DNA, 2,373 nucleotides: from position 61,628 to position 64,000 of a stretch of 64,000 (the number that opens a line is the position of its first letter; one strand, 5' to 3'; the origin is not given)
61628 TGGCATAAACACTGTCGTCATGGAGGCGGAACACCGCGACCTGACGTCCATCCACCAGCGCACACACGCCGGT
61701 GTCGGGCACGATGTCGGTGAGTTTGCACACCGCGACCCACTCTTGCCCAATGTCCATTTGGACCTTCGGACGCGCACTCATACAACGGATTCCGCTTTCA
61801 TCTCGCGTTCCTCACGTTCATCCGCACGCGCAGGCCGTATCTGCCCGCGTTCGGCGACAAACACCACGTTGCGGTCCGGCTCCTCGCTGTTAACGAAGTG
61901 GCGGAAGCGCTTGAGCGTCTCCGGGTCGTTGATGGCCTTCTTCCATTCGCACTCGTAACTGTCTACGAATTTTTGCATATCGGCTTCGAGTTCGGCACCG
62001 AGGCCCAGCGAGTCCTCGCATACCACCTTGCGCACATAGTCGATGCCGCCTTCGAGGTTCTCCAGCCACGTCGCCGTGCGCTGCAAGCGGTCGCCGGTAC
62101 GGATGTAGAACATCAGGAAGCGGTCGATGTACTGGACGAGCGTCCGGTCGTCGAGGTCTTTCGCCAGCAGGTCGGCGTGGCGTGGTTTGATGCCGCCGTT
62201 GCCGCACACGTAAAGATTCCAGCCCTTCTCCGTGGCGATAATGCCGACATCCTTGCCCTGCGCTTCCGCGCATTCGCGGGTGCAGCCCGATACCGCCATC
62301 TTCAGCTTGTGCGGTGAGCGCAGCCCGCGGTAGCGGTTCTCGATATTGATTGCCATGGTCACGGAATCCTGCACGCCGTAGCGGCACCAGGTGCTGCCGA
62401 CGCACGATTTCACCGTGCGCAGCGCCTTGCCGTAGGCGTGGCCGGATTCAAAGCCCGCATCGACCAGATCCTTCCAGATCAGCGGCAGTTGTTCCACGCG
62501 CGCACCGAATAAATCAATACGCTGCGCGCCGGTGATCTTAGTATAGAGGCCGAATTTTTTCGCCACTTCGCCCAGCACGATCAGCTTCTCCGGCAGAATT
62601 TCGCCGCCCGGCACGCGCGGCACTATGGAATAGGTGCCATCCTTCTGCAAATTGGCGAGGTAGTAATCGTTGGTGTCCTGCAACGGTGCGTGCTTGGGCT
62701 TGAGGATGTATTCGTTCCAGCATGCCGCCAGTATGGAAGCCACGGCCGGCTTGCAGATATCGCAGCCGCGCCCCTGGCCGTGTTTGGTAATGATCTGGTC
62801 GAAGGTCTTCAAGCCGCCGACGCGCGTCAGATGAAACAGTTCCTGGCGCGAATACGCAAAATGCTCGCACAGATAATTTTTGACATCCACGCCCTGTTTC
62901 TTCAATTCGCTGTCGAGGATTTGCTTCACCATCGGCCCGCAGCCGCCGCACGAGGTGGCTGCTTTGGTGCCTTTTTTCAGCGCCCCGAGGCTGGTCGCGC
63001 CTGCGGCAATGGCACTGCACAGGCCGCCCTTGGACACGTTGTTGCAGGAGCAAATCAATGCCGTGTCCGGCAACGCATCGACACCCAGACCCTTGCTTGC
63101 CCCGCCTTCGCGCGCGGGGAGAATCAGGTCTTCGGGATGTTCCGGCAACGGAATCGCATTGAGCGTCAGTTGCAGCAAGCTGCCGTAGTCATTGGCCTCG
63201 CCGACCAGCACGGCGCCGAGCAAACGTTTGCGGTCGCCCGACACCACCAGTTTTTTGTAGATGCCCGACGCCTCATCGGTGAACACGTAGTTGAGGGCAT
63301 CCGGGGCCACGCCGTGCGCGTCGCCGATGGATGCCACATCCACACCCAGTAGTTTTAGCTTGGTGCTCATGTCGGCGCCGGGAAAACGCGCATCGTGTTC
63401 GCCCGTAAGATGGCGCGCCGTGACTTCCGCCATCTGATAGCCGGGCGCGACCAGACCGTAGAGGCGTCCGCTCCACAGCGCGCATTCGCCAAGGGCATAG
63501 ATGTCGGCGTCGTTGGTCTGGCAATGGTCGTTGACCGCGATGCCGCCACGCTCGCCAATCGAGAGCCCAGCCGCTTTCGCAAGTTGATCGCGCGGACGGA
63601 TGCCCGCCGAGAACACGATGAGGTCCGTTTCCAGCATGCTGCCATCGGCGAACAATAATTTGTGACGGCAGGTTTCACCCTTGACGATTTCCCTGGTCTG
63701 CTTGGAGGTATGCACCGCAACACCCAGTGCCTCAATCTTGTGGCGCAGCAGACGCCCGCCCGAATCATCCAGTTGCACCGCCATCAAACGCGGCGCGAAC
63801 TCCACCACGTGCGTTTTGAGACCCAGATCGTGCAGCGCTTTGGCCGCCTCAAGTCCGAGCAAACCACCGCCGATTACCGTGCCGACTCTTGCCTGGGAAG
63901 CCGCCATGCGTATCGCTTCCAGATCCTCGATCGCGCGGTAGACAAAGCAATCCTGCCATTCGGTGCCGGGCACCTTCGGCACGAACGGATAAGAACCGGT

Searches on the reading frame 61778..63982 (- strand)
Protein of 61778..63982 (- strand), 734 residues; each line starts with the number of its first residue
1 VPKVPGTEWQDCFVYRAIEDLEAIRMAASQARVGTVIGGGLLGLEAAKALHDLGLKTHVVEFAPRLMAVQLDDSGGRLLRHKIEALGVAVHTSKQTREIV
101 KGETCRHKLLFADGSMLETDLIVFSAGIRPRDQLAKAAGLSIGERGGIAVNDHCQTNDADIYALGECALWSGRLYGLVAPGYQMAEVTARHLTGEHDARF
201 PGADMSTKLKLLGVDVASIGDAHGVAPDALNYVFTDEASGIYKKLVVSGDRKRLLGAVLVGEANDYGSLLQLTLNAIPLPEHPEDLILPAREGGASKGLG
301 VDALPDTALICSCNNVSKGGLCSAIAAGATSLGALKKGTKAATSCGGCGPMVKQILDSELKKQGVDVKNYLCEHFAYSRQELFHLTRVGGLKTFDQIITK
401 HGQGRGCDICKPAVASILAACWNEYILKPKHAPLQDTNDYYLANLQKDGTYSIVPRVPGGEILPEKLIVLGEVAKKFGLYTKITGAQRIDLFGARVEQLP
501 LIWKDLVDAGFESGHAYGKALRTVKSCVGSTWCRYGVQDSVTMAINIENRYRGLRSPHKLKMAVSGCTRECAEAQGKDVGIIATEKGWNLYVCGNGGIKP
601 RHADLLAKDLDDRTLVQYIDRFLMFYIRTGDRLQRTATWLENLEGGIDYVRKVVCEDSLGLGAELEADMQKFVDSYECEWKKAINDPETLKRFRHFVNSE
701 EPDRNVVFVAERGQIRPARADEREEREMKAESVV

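Call 7: search_protein_families(library=pfam, proteins=[window:61778-63982:-], max_evalue=0.001)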
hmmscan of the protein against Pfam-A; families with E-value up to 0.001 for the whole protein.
window:61778-63982:- (734 aa): 6 families
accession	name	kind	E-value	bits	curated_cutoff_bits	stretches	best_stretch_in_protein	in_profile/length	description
PF07992.20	Pyr_redox_2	-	1.5e-36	126.8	26.1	1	2-172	114-278/291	Pyridine nucleotide-disulphide oxidoreductase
PF01077.27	NIR_SIR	-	4.3e-23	81.9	27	1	518-654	2-150/158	Nitrite and sulphite reductase 4Fe-4S domain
PF04324.20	Fer2_BFD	-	4.2e-20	72.3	26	2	309-357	1-49/50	BFD-like [2Fe-2S] binding domain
PF00070.33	Pyr_redox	-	1.6e-16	61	22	1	35-103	3-70/82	Pyridine nucleotide-disulphide oxidoreductase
PF03460.22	NIR_SIR_ferr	-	1.9e-10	40.8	24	1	446-507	3-67/69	Nitrite/Sulfite reductase ferredoxin-like half domain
PF18267.7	Rubredoxin_C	-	2.5e-10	40.6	25.9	1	206-269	2-62/70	Rubredoxin NAD+ reductase C-terminal domain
